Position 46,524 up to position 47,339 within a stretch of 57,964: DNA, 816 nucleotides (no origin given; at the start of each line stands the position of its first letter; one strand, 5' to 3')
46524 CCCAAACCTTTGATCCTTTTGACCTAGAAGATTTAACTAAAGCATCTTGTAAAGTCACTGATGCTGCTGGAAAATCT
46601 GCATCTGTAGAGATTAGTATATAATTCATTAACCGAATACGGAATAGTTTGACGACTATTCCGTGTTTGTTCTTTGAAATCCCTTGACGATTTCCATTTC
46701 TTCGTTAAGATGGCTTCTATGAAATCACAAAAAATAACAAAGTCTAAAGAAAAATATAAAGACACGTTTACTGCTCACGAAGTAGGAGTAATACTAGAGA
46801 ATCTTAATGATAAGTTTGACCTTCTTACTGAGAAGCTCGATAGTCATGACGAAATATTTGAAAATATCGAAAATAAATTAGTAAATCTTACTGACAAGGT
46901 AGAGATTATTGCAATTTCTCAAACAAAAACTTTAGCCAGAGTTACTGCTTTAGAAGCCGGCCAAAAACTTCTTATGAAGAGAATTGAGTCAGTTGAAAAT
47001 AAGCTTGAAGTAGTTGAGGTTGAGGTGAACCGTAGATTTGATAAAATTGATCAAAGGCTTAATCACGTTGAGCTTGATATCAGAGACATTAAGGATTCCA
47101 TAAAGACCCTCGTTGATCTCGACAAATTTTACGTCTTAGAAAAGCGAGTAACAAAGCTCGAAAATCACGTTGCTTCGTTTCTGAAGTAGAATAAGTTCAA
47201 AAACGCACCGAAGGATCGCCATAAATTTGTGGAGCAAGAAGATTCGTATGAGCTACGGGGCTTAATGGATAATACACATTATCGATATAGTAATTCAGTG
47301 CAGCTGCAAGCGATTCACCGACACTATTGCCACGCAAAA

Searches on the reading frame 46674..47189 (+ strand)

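Call 78: search_protein_families(library=pfam, proteins=[window:46674-47189:+], max_evalue=0.01)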
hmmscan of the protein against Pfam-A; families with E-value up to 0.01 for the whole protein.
window:46674-47189:+ (171 aa): 3 families
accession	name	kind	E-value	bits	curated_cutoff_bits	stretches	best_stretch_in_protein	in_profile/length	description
PF07889.17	DUF1664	-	0.0041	17.6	34.6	0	91-163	55-121/124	Protein of unknown function (DUF1664)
PF06160.17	EzrA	-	0.0057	15.4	39.6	0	34-120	346-432/557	Septation ring formation regulator, EzrA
PF21187.2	CYAA_C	-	0.0092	16.7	22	1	100-168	21-91/100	Yeast adenylate cyclase, C-terminal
